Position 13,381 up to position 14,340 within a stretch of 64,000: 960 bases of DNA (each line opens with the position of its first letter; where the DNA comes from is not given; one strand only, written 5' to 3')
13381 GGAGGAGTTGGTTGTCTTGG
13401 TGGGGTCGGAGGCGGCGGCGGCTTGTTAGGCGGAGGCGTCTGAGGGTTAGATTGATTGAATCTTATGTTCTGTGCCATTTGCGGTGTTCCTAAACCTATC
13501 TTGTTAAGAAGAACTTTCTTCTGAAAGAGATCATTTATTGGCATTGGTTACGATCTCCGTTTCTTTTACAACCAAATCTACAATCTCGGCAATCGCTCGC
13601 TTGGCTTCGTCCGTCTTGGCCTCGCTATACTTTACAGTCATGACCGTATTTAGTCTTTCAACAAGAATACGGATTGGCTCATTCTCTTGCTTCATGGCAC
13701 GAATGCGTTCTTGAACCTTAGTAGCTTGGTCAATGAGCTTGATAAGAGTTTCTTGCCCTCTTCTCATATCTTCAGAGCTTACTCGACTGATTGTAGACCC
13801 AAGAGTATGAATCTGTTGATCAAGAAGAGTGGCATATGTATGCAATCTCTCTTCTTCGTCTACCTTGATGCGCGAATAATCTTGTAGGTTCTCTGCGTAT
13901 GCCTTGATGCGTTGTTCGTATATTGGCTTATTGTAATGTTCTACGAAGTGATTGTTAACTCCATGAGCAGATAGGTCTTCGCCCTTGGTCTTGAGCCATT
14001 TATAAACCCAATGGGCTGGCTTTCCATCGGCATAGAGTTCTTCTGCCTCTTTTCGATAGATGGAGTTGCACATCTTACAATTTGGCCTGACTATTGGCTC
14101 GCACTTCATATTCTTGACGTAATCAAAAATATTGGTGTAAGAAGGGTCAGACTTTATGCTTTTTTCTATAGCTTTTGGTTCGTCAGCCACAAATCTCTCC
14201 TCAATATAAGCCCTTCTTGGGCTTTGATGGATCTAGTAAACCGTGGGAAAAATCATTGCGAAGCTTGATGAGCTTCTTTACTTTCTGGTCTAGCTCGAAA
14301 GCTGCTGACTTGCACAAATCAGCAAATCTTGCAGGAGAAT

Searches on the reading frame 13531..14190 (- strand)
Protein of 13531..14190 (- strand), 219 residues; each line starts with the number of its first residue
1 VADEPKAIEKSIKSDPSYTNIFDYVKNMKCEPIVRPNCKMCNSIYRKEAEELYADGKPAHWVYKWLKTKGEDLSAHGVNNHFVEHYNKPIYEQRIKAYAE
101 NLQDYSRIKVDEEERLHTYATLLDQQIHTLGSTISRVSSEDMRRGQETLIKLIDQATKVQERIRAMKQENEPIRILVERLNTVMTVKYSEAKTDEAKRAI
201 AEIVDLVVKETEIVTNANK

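Call 59: search_protein_families(library=pfam, alignment_id=A3, max_evalue=0.0001)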
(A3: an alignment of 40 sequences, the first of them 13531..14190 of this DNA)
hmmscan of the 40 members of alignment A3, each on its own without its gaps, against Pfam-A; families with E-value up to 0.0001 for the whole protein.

A. member 1, window:13531-14190:- (219 aa): 0 families

B. families by the number of members that match (of 40 scanned): 21 families
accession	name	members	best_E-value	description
PF00535.33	Glycos_transf_2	2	2.3e-09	Glycosyl transferase family 2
PF10111.15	Glyco_tranf_2_2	2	5.2e-09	Glycosyltransferase like family 2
PF03102.20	NeuB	1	3.5e-61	NeuB family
PF05711.17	TylF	1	1e-34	Macrocin-O-methyltransferase (TylF)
PF13392.12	HNH_3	1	3.6e-13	HNH endonuclease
PF13489.12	Methyltransf_23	1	8.5e-12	Methyltransferase domain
PF02709.20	Glyco_transf_7C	1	2.2e-10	N-terminal domain of galactosyltransferase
PF08241.18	Methyltransf_11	1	7.9e-10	Methyltransferase domain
PF02348.25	CTP_transf_3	1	1.2e-09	Cytidylyltransferase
PF01973.23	MptE-like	1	1e-08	6-hydroxymethylpterin diphosphokinase MptE-like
PF08242.18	Methyltransf_12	1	1.6e-08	Methyltransferase domain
PF13578.12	Methyltransf_24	1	3.7e-08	Methyltransferase domain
PF13649.12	Methyltransf_25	1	6.5e-08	Methyltransferase domain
PF08282.18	Hydrolase_3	1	1.3e-07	haloacid dehalogenase-like hydrolase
PF00483.29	NTP_transferase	1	1.5e-07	Nucleotidyl transferase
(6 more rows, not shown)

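Call 79: search_protein_families(library=phrogs, alignment_id=A3, max_evalue=0.00001)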
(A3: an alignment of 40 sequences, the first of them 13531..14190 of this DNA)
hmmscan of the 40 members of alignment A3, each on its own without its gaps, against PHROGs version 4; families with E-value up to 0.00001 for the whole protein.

A. member 1, window:13531-14190:- (219 aa): 0 families

B. families by the number of members that match (of 40 scanned): 26 families (the first 25 are shown)
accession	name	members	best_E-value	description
phrog_8858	-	2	5.3e-38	glycosyltransferase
phrog_3980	-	1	9e-60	-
phrog_14775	-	1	8.1e-45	glycosyltransferase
phrog_34507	-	1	1.7e-33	-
phrog_1770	-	1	8.4e-29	Holliday junction resolvase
phrog_20891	-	1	1e-21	HNH endonuclease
phrog_10730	-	1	1.9e-20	HNH endonuclease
phrog_1238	-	1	2.1e-20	phosphoheptose isomerase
phrog_7545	-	1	9.9e-18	HNH endonuclease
phrog_14945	-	1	2.3e-15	glycosyltransferase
phrog_6608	-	1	6.8e-14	methyltransferase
phrog_15471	-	1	7.7e-14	HNH endonuclease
phrog_21964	-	1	2.3e-12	HNH endonuclease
phrog_15655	-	1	1.5e-11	-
phrog_19902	-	1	4.6e-11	HNH endonuclease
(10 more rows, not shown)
